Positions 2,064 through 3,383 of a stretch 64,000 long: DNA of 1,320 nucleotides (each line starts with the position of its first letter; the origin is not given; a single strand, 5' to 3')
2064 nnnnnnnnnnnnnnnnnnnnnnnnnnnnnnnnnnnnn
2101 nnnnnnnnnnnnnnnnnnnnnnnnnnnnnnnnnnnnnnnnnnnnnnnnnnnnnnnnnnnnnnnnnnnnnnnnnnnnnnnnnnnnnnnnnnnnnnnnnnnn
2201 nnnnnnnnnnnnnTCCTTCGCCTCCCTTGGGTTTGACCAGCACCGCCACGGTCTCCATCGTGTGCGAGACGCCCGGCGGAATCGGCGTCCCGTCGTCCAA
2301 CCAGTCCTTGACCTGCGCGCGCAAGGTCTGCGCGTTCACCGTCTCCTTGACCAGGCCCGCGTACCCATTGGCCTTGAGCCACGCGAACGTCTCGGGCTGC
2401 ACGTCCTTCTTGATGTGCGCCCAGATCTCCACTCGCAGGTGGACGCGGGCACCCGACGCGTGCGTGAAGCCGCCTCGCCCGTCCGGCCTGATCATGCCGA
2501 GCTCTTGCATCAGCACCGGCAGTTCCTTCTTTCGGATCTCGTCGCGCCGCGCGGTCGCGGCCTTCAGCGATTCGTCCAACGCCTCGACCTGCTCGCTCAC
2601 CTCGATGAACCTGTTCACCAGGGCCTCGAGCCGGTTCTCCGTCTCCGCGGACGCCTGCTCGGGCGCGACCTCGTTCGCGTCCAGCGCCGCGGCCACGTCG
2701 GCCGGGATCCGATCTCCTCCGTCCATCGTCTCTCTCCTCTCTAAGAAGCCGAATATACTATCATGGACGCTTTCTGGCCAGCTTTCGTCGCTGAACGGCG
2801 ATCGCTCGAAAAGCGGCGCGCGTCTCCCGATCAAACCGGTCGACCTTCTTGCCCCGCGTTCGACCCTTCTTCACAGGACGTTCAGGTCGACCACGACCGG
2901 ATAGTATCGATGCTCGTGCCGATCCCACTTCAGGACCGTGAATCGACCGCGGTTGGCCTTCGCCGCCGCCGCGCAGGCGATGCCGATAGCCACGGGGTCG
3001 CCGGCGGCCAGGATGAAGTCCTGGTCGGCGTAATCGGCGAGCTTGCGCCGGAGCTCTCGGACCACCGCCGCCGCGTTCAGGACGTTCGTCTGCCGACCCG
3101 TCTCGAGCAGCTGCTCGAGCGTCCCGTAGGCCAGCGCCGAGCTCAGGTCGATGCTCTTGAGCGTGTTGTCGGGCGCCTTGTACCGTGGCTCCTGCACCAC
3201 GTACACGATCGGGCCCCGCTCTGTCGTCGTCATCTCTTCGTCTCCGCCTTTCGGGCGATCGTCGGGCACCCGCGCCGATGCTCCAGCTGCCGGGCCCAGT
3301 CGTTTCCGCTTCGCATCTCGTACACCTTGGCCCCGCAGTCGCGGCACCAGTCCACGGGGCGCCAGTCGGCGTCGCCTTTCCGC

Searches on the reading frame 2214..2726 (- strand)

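Call 45: search_protein_families(library=pfam, proteins=[window:2214-2726:-], max_evalue=0.01)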
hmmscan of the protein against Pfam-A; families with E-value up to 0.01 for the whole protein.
window:2214-2726:- (171 aa): 2 families
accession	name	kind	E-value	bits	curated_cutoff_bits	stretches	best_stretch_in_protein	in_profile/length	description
PF23984.1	DUF7307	-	1.1e-23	84.1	27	1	33-157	2-120/129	Pam3 gp33-like protein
PF17221.8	COMMD1_N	-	5.7e-05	23.8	23.4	0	105-158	34-86/102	COMMD1 N-terminal domain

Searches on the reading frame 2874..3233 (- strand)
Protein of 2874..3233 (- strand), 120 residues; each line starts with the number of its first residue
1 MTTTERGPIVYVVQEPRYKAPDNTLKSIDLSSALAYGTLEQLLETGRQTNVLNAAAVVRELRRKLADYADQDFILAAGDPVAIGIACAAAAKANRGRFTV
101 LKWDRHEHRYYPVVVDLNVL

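Call 45: search_protein_families(library=pfam, proteins=[window:2874-3233:-], max_evalue=0.01)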
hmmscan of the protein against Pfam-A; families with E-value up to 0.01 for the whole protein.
window:2874-3233:- (120 aa): 1 family
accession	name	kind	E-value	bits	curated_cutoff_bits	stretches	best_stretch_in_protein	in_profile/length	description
PF23992.1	Pam3_gp32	-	1.1e-28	99.7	27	1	9-116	2-107/108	Phage Pam3 gp32-like protein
